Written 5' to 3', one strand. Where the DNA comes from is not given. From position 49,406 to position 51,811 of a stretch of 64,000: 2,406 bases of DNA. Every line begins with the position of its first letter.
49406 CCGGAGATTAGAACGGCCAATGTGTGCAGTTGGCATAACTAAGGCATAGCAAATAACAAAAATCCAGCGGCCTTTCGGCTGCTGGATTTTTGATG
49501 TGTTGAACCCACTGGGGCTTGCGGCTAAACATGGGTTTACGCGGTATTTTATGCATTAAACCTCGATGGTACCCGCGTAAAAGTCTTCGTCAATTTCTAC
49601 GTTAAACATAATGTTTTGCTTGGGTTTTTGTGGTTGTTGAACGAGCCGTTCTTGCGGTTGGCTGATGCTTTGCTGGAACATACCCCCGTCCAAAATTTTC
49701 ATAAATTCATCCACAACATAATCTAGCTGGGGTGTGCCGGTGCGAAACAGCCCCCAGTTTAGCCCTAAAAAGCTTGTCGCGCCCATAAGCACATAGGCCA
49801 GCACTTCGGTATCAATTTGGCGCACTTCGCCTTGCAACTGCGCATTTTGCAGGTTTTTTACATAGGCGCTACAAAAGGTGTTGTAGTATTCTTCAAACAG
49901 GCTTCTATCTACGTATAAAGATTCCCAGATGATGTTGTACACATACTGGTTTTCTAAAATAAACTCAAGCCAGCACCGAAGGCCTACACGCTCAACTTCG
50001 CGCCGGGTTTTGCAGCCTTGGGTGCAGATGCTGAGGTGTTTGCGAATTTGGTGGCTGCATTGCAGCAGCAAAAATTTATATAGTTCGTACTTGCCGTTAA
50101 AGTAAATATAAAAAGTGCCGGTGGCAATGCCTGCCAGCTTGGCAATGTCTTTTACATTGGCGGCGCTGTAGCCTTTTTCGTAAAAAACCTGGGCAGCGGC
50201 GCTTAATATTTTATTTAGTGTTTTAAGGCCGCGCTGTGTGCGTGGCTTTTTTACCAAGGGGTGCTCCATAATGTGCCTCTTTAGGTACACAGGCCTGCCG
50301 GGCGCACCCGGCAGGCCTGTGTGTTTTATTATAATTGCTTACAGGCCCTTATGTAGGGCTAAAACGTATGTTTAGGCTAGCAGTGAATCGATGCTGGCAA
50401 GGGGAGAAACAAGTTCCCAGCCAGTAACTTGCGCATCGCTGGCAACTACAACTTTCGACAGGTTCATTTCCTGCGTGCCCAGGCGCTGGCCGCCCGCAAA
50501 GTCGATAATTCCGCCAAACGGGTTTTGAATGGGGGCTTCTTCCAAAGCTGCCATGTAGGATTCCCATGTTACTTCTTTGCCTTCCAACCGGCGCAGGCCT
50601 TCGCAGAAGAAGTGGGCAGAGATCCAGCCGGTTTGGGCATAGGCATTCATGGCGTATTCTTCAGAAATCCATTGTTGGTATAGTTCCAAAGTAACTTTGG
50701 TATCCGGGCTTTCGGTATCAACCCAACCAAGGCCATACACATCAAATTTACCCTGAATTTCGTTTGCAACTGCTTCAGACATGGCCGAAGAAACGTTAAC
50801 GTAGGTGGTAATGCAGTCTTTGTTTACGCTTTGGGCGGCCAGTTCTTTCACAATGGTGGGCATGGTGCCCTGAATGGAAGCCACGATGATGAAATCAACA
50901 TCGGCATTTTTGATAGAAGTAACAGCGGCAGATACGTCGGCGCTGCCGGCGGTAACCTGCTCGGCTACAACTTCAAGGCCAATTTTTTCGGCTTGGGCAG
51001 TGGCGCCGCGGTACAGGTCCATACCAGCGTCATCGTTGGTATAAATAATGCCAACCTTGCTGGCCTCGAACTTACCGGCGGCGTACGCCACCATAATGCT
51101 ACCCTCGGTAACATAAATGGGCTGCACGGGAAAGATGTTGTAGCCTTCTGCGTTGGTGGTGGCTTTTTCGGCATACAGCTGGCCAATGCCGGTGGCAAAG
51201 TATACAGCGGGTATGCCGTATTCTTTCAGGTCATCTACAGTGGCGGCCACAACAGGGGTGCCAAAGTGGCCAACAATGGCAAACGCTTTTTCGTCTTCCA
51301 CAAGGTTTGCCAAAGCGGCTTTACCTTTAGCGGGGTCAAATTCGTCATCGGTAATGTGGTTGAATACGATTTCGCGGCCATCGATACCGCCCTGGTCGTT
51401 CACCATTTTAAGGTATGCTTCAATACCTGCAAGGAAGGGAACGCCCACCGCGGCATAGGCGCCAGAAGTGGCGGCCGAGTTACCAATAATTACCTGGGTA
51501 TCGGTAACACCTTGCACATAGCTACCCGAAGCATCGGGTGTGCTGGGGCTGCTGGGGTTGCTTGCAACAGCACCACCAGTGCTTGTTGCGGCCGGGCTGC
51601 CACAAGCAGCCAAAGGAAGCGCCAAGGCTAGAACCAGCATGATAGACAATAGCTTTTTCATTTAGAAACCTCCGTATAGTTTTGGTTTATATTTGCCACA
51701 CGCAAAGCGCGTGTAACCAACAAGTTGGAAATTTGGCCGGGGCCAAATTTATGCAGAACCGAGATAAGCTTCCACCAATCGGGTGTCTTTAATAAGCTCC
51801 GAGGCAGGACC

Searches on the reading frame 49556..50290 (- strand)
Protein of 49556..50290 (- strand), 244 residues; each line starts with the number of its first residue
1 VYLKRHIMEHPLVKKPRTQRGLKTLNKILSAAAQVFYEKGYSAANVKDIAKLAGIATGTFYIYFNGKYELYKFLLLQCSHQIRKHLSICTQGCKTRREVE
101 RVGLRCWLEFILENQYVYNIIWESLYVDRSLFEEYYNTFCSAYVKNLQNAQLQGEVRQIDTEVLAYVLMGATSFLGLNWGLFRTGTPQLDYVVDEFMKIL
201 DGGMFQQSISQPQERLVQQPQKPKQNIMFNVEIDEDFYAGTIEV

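Call 50: search_protein_families(library=pfam, proteins=[window:49556-50290:-], max_evalue=0.00001)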
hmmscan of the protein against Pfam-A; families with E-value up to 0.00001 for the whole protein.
window:49556-50290:- (244 aa): 1 family
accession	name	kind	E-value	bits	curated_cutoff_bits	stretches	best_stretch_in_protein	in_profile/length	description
PF00440.29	TetR_N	-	1.1e-14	54.3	24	1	28-71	1-44/47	Bacterial regulatory proteins, tetR family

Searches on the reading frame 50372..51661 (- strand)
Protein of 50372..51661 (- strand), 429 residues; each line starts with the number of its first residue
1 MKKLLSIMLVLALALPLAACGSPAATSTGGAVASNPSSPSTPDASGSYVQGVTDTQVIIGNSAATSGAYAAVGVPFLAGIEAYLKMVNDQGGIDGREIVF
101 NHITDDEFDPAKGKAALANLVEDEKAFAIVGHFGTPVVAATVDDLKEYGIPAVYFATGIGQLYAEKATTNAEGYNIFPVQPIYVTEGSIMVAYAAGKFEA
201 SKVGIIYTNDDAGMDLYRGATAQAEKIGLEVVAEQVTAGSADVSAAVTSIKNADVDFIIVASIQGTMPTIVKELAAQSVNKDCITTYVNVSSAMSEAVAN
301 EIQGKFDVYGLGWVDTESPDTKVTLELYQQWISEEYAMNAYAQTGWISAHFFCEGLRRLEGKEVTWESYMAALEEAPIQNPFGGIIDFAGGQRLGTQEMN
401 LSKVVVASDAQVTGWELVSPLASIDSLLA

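Call 50: search_protein_families(library=pfam, proteins=[window:50372-51661:-], max_evalue=0.00001)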
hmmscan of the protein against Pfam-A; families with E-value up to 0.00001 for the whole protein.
window:50372-51661:- (429 aa): 2 families
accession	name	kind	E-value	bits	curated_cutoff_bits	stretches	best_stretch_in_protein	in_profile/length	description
PF13458.12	Peripla_BP_6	-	2.3e-48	166.1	31.7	1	58-405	3-339/343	Periplasmic binding protein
PF13433.12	Peripla_BP_5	-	9e-07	28.7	27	0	64-133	8-76/363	Periplasmic binding protein domain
